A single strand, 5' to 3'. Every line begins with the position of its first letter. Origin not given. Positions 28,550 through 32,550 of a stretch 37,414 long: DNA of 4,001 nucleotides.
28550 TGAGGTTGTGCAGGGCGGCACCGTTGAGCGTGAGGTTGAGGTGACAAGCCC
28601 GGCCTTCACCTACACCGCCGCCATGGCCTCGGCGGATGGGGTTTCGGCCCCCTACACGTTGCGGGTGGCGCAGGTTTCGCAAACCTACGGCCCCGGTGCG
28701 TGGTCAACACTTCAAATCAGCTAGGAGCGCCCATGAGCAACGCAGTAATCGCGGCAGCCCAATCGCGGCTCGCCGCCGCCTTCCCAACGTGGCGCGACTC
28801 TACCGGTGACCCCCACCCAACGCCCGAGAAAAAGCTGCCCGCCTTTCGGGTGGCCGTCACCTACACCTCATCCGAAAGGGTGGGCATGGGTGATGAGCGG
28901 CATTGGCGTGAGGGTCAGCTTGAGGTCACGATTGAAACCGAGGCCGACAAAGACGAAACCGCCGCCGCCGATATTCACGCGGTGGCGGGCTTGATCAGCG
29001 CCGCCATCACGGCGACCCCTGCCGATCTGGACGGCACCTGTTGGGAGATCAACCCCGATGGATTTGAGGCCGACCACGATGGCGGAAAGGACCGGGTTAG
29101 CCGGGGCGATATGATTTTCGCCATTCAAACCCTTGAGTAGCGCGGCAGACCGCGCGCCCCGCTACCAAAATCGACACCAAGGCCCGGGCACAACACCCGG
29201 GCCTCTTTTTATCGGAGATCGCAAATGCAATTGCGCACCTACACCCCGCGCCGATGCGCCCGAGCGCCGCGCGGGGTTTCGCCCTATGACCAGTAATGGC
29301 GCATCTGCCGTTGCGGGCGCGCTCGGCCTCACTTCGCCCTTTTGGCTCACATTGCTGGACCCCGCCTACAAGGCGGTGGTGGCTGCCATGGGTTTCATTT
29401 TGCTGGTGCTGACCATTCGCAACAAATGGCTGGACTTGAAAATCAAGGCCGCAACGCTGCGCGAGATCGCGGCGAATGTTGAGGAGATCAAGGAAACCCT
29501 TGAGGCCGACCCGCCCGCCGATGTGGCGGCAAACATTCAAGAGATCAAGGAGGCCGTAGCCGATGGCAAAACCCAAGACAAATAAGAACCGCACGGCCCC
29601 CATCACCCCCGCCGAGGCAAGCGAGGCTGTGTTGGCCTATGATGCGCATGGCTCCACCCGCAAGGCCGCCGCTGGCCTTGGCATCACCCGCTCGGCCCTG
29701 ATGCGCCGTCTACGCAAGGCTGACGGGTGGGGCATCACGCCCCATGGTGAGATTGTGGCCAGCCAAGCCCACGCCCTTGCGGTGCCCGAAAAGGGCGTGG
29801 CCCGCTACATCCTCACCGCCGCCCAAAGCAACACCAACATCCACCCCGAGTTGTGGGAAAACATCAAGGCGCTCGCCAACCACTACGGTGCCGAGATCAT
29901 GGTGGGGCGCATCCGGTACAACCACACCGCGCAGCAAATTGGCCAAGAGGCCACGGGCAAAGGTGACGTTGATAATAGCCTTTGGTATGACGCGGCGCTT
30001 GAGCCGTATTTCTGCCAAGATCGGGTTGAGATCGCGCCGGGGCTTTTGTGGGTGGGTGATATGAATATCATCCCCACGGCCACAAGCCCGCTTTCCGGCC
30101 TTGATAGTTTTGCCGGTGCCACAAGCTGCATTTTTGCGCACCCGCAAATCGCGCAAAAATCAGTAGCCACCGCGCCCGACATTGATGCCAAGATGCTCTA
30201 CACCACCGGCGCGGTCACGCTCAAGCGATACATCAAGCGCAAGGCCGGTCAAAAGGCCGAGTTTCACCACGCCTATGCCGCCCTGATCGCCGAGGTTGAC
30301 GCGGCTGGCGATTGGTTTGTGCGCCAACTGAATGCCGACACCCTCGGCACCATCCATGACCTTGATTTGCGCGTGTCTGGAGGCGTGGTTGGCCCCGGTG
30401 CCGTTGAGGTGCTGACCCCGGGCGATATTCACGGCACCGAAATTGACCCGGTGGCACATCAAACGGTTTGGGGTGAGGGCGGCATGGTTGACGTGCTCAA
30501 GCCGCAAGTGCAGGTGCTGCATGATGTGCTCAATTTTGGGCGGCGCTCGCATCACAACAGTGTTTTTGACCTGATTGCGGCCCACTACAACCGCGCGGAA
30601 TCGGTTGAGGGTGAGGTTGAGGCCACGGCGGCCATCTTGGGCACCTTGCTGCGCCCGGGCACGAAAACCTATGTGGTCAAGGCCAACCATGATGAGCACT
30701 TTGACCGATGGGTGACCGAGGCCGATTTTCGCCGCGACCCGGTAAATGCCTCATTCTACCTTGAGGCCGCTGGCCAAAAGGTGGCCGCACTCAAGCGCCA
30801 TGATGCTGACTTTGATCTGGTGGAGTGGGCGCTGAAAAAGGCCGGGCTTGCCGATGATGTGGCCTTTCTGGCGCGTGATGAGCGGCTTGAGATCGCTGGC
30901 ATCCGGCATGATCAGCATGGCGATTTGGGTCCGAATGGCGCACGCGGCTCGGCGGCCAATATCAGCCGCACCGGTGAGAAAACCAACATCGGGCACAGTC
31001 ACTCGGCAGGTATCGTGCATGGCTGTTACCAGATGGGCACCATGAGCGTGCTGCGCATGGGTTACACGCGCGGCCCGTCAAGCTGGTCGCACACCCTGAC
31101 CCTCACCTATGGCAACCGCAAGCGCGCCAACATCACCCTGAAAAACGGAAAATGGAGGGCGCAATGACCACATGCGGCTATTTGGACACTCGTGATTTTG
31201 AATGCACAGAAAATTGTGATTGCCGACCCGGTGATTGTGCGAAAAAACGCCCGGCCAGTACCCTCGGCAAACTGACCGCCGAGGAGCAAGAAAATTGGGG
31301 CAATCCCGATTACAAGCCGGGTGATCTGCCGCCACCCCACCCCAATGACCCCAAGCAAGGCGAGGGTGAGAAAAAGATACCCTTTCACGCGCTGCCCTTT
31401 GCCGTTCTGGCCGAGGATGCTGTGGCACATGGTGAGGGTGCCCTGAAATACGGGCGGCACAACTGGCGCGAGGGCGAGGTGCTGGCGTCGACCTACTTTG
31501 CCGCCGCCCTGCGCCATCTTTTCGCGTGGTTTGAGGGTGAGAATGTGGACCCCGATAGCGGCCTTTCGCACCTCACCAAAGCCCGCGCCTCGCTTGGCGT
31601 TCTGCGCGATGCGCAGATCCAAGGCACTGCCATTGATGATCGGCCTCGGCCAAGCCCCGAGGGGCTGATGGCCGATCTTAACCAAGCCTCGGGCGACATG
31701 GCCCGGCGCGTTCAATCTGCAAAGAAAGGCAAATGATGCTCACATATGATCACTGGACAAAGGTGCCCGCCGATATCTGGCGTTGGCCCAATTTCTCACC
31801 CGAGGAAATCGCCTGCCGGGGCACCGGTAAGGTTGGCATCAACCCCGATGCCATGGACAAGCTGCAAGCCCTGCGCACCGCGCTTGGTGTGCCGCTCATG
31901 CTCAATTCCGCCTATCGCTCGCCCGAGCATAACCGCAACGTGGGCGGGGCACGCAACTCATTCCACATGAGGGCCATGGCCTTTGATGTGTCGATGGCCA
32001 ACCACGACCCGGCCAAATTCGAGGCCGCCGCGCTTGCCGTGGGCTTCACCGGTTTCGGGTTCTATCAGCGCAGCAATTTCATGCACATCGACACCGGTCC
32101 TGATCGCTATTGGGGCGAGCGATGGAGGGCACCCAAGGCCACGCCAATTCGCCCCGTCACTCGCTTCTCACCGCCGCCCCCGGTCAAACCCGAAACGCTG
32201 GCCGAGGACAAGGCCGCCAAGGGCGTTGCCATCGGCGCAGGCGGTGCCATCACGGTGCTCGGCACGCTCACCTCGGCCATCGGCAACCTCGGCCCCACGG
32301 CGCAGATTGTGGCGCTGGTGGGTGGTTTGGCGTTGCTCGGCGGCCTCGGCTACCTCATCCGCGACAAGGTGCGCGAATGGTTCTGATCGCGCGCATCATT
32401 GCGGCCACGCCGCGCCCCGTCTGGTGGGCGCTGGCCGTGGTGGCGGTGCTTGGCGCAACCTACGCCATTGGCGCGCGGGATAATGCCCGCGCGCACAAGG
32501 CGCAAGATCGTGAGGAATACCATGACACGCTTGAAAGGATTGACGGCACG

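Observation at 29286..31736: Candidate undescribed module: HTH-metallophosphoesterase plus DUF5664-type NTP pyrophosphohydrolase inside the lysis cassette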

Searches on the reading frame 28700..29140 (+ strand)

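Call 4: search_protein_families(library=pfam, proteins=[window:28700-29140:+], max_evalue=0.1)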
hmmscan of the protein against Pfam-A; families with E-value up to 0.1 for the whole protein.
window:28700-29140:+ (146 aa): 0 families

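Call 6: search_protein_families(library=ncbifam, proteins=[window:28700-29140:+], max_evalue=0.01)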
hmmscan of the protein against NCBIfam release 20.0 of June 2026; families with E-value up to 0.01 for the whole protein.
window:28700-29140:+ (146 aa): 0 families

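Call 8: search_protein_families(library=phrogs, proteins=[window:28700-29140:+], max_evalue=0.01)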
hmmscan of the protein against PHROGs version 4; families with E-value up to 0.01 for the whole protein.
window:28700-29140:+ (146 aa): 1 family
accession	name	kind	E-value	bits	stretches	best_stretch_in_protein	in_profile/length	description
phrog_22136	-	tail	6.2e-06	27.4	1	14-108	4-98/135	minor tail protein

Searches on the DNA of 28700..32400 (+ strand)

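Call 10: search_dna_similar(query=window:28700-32400:+, collection=phages, mode=distant, max_rows=25)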
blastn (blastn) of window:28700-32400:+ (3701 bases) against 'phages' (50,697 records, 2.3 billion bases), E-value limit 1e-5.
Records with a match: 62; places in all: 63; records where one place covers at least 80% of the query: 0.
Best place of each record, by identity: 80-90% 1; 60-80% 61.
By first word of the organism name: Mycobacterium 33; Rhodobacter 15; Rhizobium 8; Dinoroseobacter 4; Agrobacterium 1; Stappia 1.
By host as written in the record: Mycobacterium smegmatis mc2 155 29; Rhodobacter capsulatus YW1 13; Dinoroseobacter shibae DFL12T 2; Mycobacterium smegmatis mc#155 2; Rhodobacter capsulatus strain B10, ATCC 33303 1; Dinoroseobacter shibae DFL12. 1; Agrobacterium sp. 1; Stappia indica 1; and 12 more.
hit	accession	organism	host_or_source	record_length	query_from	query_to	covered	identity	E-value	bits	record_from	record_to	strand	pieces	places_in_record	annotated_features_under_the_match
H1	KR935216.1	Rhodobacter phage RcRhea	Rhodobacter capsulatus YW1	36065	891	2441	42%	65.6%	3e-97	364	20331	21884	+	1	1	hypothetical protein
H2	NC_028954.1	Rhodobacter phage RcRhea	Rhodobacter capsulatus YW1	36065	891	2441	42%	65.6%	3e-97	364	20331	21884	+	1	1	DNA transfer protein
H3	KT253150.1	Rhodobacter phage RcSaxon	Rhodobacter capsulatus YW1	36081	891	2441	42%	65.6%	3e-96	360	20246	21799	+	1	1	hypothetical protein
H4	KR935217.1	Rhodobacter phage RcCronus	Rhodobacter capsulatus YW1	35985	891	2441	42%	65.5%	1e-94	355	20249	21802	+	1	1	A1-like protein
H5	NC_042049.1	Rhodobacter phage RcCronus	Rhodobacter capsulatus YW1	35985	891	2441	42%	65.5%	1e-94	355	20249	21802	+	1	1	DNA transfer protein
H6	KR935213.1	Rhodobacter phage RcTitan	Rhodobacter capsulatus YW1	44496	3081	3416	9%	66.0%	4e-13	84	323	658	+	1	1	peptidase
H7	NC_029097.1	Rhodobacter phage RcTitan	Rhodobacter capsulatus YW1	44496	3081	3416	9%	66.0%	4e-13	84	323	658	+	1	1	peptidase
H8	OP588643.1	Rhodobacter phage Jorvik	Rhodobacter capsulatus strain B10, ATCC ...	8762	3079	3368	8%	67.5%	4e-13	85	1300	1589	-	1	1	hypothetical protein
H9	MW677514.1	Rhodobacter phage RcHartney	Rhodobacter capsulatus YW1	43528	3081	3367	8%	67.7%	2e-15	92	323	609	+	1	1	2: peptidase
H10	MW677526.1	Rhodobacter phage RcThunderbird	Rhodobacter capsulatus YW1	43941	3081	3367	8%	67.4%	1e-13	87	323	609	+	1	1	2: peptidase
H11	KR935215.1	Rhodobacter phage RcSpartan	Rhodobacter capsulatus YW1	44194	3081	3367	8%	66.7%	5e-11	78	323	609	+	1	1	peptidase M15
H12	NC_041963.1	Rhodobacter phage RcSpartan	Rhodobacter capsulatus YW1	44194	3081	3367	8%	66.7%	5e-11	78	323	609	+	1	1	peptidase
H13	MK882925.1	Dinoroseobacter phage vB_DshS-R4C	Dinoroseobacter shibae DFL12.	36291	2719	2935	6%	74.4%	2e-29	138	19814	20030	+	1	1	hypothetical protein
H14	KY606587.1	Dinoroseobacter phage vB_DshS-R5C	Dinoroseobacter shibae DFL12T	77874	2735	2914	5%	69.4%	5e-11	78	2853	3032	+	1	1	hypothetical protein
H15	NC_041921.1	Dinoroseobacter phage vB_DshS-R5C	Dinoroseobacter shibae DFL12T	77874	2735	2914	5%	69.4%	5e-11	78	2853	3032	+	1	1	endolysin; inhibits RNA polymerase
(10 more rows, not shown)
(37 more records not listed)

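Call 12: get_annotated_region(hit=H5, flank=6000)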
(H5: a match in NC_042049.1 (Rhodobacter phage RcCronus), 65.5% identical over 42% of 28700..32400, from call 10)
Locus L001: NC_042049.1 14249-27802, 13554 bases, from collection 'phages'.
description: Rhodobacter phage RcCronus, complete genome.
organism: Rhodobacter phage RcCronus (NCBI taxid 1662333)
taxonomy: Viruses; Duplodnaviria; Heunggongvirae; Uroviricota; Caudoviricetes; Cronusvirus; Cronusvirus cronus
host: Rhodobacter capsulatus YW1; source: water; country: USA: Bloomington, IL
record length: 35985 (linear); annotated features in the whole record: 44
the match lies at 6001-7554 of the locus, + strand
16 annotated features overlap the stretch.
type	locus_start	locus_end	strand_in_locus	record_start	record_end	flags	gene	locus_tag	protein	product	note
CDS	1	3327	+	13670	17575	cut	-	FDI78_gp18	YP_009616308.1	tail protein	Hydrolase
CDS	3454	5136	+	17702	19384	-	-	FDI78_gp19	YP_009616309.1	hypothetical protein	-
CDS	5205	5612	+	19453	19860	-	-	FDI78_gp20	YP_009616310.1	minor tail protein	Minor tail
CDS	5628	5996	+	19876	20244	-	-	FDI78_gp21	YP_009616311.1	hypothetical protein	-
CDS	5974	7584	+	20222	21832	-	-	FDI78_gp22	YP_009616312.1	DNA transfer protein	T5 A1-like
CDS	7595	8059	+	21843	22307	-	-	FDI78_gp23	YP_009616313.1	single-stranded DNA-binding protein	Single stranded DNA-binding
CDS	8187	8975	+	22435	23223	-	-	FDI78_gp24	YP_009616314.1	hypothetical protein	-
CDS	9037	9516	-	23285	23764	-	-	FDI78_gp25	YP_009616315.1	hypothetical protein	-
CDS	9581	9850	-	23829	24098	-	-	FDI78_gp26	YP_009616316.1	hypothetical protein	-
CDS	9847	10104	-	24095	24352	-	-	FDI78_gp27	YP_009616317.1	hypothetical protein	-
CDS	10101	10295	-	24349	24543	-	-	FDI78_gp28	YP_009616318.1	hypothetical protein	-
CDS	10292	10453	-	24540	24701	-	-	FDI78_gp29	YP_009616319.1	hypothetical protein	-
CDS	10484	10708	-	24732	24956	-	-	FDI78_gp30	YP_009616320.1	hypothetical protein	-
CDS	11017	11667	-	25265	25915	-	-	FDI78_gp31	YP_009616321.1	ParA-like partition protein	Plasmid partitioning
CDS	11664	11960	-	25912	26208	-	-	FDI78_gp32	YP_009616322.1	hypothetical protein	-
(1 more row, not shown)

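Call 13: get_annotated_region(hit=H13, flank=6000)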
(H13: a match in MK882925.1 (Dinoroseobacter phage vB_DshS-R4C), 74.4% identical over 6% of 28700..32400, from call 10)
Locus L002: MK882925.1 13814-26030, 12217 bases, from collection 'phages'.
description: Dinoroseobacter phage vB_DshS-R4C, complete genome.
organism: Dinoroseobacter phage vB_DshS-R4C (NCBI taxid 2590919)
taxonomy: Viruses; Duplodnaviria; Heunggongvirae; Uroviricota; Caudoviricetes; Cronusvirus
host: Dinoroseobacter shibae DFL12.; source: -; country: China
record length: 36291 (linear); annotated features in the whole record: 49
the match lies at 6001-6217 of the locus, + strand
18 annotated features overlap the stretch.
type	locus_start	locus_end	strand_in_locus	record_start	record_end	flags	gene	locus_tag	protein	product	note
CDS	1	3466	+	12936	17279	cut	-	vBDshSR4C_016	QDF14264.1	tail protein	vB_DshS-R4C_016; GTA/ tail protein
CDS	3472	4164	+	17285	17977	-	-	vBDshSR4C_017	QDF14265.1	ribonuclease III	vB_DshS-R4C_017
CDS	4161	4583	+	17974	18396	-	-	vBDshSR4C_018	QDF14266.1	hypothetical protein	vB_DshS-R4C_018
CDS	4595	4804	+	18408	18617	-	-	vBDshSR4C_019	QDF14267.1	hypothetical protein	vB_DshS-R4C_019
CDS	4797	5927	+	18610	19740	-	-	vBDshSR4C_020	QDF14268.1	transcriptional regulator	vB_DshS-R4C_020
CDS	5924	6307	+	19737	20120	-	-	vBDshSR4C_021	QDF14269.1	hypothetical protein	vB_DshS-R4C_021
CDS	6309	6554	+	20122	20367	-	-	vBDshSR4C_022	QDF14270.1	hypothetical protein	vB_DshS-R4C_022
CDS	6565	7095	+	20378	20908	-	-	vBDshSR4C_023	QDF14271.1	hypothetical protein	vB_DshS-R4C_023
CDS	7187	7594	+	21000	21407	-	-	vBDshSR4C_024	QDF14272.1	hypothetical protein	vB_DshS-R4C_024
CDS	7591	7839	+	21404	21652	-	-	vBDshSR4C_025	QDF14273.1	hypothetical protein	vB_DshS-R4C_025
CDS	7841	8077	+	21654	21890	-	-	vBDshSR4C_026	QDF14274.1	hypothetical protein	vB_DshS-R4C_026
CDS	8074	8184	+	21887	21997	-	-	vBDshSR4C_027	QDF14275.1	hypothetical protein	vB_DshS-R4C_027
CDS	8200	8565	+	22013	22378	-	-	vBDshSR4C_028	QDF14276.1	hypothetical protein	vB_DshS-R4C_028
CDS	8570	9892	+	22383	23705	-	-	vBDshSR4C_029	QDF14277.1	integrase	vB_DshS-R4C_029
CDS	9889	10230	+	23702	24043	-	-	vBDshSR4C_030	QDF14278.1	hypothetical protein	vB_DshS-R4C_030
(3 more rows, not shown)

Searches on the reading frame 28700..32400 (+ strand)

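Call 26: search_protein_families(library=pfam, proteins=[L001:5974-7584:+, L001:5628-5996:+, L002:4797-5927:+, L002:5924-6307:+], max_evalue=0.1)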
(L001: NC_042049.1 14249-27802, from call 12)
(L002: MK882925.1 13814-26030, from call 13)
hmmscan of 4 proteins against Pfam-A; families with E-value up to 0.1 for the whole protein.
L001:5974-7584:+ (536 aa): 6 families
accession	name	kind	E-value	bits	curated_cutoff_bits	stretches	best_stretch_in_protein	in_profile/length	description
PF02954.25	HTH_8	-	2.1e-06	27.8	22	1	25-53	13-41/42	Bacterial regulatory protein, Fis family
PF13551.12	HTH_29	-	0.00071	20.1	28.1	1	20-61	1-43/64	Winged helix-turn helix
PF13384.12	HTH_23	-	0.0096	16.2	24.6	1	19-52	6-39/50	Homeodomain-like domain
PF00126.33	HTH_1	-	0.016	15.6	26.6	0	23-53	7-36/60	Bacterial regulatory helix-turn-helix protein, lysR family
PF13556.12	HTH_30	-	0.016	15.5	27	1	25-54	7-36/59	PucR C-terminal helix-turn-helix domain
PF13518.12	HTH_28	-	0.017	15.6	25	1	20-59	2-41/52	Helix-turn-helix domain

L001:5628-5996:+ (122 aa): 0 families

L002:4797-5927:+ (376 aa): 5 families
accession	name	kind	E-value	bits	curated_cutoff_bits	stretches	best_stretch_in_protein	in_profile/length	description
PF13556.12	HTH_30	-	1.8e-07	31.3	27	1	6-40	1-36/59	PucR C-terminal helix-turn-helix domain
PF13384.12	HTH_23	-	0.0034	17.6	24.6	1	20-47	21-48/50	Homeodomain-like domain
PF12850.12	Metallophos_2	-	0.022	15.2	27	1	220-317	47-124/154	Calcineurin-like phosphoesterase superfamily domain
PF02954.25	HTH_8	-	0.036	14.2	22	0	17-39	19-41/42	Bacterial regulatory protein, Fis family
PF00198.28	2-oxoacid_dh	-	0.075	12.9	23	0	197-234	57-94/232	2-oxoacid dehydrogenases acyltransferase (catalytic domain)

L002:5924-6307:+ (127 aa): 1 family
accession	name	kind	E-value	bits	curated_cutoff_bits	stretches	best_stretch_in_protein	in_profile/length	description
PF18909.5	dGTP_diPhyd_N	-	1.6e-25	89.4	27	1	4-98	3-96/99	dATP/dGTP diphosphohydrolase, N-terminal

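Call 48: search_protein_families(library=pfam, alignment_id=A2, max_evalue=0.0001)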
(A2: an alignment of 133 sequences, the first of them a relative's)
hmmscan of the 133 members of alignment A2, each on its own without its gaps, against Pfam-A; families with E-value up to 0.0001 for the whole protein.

A. member 1, L001:7529-8059:+ (176 aa): 1 family
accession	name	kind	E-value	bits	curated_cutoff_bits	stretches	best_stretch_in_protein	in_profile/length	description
PF00436.31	SSB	-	1.8e-32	111.9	26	1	27-126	2-99/104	Single-strand binding protein family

B. families by the number of members that match (of 133 scanned): 41 families (the first 25 are shown)
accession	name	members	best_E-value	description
PF18909.5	dGTP_diPhyd_N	14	4.2e-31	dATP/dGTP diphosphohydrolase, N-terminal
PF21448.3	DNMK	4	6.7e-19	Deoxynucleotide monophosphate kinase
PF00574.28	CLP_protease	4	3.3e-15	Clp protease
PF19905.4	DUF6378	3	1e-24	Domain of unknown function (DUF6378)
PF09152.16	DUF1937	3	1.4e-21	Domain of unknown function (DUF1937)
PF14359.12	DUF4406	3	7.7e-20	Domain of unknown function (DUF4406)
PF01510.30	Amidase_2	3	4.6e-15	N-acetylmuramoyl-L-alanine amidase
PF08291.16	Peptidase_M15_3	2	1.1e-32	Peptidase M15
PF00176.29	SNF2-rel_dom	2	3.5e-18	SNF2-related domain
PF00271.37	Helicase_C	2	5.2e-12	Helicase conserved C-terminal domain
PF00326.27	Peptidase_S9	2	1.7e-07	Prolyl oligopeptidase family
PF11860.13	Muramidase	1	2.6e-51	N-acetylmuramidase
PF13479.12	AAA_24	1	5.4e-34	AAA domain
PF00436.31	SSB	1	1.8e-32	Single-strand binding protein family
PF00476.26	DNA_pol_A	1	1.2e-28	DNA polymerase family A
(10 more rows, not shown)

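Call 78: search_protein_families(library=phrogs, proteins=[L002:4797-5927:+, L001:5628-5996:+], max_evalue=0.001)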
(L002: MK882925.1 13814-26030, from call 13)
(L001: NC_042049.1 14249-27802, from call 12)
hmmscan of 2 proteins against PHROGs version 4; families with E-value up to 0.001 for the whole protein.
L002:4797-5927:+ (376 aa): 5 families
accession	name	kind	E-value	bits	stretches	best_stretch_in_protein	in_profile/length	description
phrog_704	-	DNA, RNA and nucleotide metabolism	1e-96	325.4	1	13-365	16-386/390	DNA repair exonuclease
phrog_20762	-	unknown function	2e-31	109.7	1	252-363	1-113/117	-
phrog_284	-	DNA, RNA and nucleotide metabolism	4.9e-16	59.6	1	85-352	98-381/398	exonuclease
phrog_20703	-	unknown function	2.5e-15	58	1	45-183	91-231/258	-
phrog_21891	-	unknown function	3.7e-05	25.4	1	243-351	12-119/130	-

L001:5628-5996:+ (122 aa): 1 family
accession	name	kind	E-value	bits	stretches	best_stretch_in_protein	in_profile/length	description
phrog_23362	-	unknown function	1.4e-82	275.4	1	1-122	1-122/122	-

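Call 84: search_protein_families(library=padloc, proteins=[L002:4797-5927:+], max_evalue=0.01)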
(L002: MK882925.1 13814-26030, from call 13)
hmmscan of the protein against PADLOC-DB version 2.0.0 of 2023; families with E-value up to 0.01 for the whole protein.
L002:4797-5927:+ (376 aa): 0 families
